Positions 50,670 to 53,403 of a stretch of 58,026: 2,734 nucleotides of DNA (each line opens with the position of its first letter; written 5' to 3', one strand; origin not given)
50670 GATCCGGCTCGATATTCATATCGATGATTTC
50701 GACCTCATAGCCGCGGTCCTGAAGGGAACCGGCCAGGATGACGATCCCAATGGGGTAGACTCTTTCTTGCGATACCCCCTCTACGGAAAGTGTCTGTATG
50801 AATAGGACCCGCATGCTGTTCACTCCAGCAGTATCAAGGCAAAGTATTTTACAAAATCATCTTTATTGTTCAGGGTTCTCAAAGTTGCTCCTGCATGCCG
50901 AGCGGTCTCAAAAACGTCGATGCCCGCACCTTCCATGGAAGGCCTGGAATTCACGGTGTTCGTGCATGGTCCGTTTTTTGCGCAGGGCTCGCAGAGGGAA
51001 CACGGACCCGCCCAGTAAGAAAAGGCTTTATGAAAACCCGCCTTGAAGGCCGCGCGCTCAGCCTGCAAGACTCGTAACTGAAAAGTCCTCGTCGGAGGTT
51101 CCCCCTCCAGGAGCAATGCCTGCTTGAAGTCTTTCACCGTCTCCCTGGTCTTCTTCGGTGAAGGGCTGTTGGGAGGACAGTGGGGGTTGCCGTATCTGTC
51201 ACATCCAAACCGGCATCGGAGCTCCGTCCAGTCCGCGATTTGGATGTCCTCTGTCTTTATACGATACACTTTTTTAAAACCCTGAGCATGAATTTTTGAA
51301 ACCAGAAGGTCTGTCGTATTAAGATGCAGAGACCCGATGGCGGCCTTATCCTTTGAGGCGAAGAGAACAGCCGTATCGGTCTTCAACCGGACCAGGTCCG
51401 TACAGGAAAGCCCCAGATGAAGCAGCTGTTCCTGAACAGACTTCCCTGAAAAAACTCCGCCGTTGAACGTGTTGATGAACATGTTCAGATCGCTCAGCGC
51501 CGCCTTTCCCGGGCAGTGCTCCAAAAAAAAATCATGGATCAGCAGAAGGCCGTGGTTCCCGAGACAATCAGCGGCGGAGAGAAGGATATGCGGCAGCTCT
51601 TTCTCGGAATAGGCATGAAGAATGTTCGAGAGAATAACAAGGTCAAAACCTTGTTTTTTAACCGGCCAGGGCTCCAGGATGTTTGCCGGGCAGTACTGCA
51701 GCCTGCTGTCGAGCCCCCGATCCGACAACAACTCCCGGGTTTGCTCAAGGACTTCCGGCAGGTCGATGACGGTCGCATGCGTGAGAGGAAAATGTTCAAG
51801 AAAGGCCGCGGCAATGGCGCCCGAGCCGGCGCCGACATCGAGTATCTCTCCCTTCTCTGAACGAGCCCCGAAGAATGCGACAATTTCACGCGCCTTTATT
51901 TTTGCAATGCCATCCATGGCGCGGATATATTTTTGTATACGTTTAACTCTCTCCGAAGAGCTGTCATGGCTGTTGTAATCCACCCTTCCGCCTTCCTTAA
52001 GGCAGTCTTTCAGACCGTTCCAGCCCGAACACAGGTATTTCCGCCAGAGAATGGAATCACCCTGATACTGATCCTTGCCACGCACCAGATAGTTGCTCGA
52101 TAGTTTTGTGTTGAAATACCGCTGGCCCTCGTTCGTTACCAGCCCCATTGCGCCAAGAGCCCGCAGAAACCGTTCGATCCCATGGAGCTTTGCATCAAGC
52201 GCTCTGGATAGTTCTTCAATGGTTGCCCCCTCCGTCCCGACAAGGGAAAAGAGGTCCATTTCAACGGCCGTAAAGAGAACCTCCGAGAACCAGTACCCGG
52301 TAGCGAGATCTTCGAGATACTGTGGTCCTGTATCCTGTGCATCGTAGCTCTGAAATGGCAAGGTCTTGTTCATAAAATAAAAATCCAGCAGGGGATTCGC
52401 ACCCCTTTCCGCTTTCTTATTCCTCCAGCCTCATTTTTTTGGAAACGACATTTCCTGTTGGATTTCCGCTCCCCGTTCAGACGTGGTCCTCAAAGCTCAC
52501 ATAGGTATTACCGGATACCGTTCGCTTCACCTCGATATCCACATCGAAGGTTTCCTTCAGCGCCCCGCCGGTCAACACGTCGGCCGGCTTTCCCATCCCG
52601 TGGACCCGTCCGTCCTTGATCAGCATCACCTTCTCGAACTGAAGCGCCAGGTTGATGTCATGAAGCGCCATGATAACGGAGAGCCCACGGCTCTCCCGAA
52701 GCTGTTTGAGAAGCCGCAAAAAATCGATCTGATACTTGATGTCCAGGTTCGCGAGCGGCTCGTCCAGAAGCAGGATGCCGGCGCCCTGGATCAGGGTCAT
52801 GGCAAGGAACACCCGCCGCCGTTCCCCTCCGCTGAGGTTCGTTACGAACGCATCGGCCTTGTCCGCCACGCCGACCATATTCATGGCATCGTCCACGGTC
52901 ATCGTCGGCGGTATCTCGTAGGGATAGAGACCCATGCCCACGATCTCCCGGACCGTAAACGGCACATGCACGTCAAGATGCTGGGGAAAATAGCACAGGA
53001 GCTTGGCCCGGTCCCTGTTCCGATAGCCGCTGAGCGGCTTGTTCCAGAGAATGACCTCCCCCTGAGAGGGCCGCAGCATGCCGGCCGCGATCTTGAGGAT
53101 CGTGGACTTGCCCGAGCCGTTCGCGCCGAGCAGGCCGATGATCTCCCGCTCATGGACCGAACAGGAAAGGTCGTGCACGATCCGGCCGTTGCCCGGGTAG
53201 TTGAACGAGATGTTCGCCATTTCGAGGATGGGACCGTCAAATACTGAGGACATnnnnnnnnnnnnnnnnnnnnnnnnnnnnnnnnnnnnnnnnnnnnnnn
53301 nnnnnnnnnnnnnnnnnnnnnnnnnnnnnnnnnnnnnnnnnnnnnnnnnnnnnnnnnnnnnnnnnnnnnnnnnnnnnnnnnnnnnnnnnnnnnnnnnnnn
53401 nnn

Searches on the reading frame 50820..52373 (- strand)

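Call 53: search_protein_families(library=pfam, proteins=[window:50820-52373:-], max_evalue=0.00001)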
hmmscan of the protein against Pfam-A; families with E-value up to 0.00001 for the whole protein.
window:50820-52373:- (517 aa): 9 families
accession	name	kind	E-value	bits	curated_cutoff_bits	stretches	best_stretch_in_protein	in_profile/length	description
PF10050.14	DUF2284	-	1.6e-33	116.2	25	1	372-516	3-161/161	Predicted metal-binding protein (DUF2284)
PF00891.24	Methyltransf_2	-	3.6e-17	62.8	22.3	1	145-301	35-189/210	O-methyltransferase domain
PF08100.18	Dimerisation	-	7.1e-17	61.5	25.6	1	13-97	2-92/93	O-methyltransferase dimerisation domain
PF13649.12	Methyltransf_25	-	4.7e-11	43.7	27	1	177-275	1-97/97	Methyltransferase domain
PF08242.18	Methyltransf_12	-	2.6e-09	38.1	30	1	178-277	1-98/98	Methyltransferase domain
PF13489.12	Methyltransf_23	-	2.3e-08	34.4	27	1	161-323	9-160/164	Methyltransferase domain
PF13847.12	Methyltransf_31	-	5.1e-08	33.2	27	1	174-288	4-119/145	Methyltransferase domain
PF08241.18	Methyltransf_11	-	7.6e-08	33.3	21.2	1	178-279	1-95/95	Methyltransferase domain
PF05175.20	MTS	-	4e-06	27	23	0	173-279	31-138/170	Methyltransferase small domain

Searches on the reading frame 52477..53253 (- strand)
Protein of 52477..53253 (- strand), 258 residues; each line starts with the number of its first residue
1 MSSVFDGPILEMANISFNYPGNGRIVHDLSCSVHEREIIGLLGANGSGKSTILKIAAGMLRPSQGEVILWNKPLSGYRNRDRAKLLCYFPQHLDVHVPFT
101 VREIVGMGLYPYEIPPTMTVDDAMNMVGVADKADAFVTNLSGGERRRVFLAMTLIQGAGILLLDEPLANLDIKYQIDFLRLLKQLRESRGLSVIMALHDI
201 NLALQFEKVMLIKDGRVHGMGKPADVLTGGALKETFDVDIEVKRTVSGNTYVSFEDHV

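Call 53: search_protein_families(library=pfam, proteins=[window:52477-53253:-], max_evalue=0.00001)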
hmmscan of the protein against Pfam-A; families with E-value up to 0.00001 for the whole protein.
window:52477-53253:- (258 aa): 3 families
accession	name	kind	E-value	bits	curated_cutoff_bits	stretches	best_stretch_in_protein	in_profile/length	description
PF00005.33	ABC_tran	-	6.4e-28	98.5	25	1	27-168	2-137/137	ABC transporter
PF13304.12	AAA_21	-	6.8e-11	43.2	27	0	138-202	236-302/304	AAA domain, putative AbiEii toxin, Type IV TA system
PF02463.25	SMC_N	-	1e-05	25.6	40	0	139-191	136-192/220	RecF/RecN/SMC N terminal domain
